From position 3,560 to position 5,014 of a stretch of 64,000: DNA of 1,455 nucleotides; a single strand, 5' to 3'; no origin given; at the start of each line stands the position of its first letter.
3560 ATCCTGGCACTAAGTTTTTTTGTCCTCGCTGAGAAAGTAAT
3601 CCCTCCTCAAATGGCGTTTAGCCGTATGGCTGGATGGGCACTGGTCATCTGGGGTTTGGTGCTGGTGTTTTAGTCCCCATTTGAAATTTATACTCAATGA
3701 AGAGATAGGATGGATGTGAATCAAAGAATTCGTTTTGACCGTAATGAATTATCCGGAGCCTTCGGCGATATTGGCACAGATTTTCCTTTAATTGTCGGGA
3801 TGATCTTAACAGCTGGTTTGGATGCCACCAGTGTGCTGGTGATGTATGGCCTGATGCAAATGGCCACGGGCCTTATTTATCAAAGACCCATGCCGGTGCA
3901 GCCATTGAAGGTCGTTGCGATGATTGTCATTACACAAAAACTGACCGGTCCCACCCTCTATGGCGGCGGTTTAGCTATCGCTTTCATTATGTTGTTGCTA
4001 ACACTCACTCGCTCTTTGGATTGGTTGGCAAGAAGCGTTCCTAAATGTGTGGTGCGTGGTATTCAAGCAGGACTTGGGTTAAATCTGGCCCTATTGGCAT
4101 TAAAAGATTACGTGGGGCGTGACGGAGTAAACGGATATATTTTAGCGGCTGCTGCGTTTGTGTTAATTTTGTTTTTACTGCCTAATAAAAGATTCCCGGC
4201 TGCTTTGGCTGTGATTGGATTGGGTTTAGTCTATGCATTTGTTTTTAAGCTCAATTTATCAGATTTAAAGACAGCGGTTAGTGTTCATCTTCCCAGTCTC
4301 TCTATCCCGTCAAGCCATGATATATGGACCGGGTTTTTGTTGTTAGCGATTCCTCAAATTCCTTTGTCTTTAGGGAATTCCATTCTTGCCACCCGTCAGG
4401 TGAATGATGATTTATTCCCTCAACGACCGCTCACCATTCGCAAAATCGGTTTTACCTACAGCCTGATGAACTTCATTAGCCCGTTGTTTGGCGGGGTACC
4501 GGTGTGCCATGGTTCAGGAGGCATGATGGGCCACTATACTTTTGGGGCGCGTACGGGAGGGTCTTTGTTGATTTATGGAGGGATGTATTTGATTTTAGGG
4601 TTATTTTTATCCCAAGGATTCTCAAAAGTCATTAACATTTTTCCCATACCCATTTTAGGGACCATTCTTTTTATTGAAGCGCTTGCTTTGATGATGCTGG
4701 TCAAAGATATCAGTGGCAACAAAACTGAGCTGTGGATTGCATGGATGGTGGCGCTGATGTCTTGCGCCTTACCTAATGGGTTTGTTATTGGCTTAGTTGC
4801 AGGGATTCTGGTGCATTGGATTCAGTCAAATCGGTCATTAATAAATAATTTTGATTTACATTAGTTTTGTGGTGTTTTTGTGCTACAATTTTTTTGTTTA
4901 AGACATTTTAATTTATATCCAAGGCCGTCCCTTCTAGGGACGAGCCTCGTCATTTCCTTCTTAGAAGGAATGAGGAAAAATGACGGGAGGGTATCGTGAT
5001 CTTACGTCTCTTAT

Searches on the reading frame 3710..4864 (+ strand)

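Call 51: search_protein_families(library=pfam, proteins=[window:3710-4864:+], max_evalue=0.00001)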
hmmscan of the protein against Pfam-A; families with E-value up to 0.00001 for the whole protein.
window:3710-4864:+ (384 aa): 2 families
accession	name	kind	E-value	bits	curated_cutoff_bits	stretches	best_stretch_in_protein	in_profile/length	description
PF16983.11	MFS_MOT1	-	7.1e-52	174.9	30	2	209-327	2-111/111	Molybdate transporter of MFS superfamily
PF00860.26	Xan_ur_permease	-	5.3e-08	32.4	27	1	71-265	76-291/389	Permease family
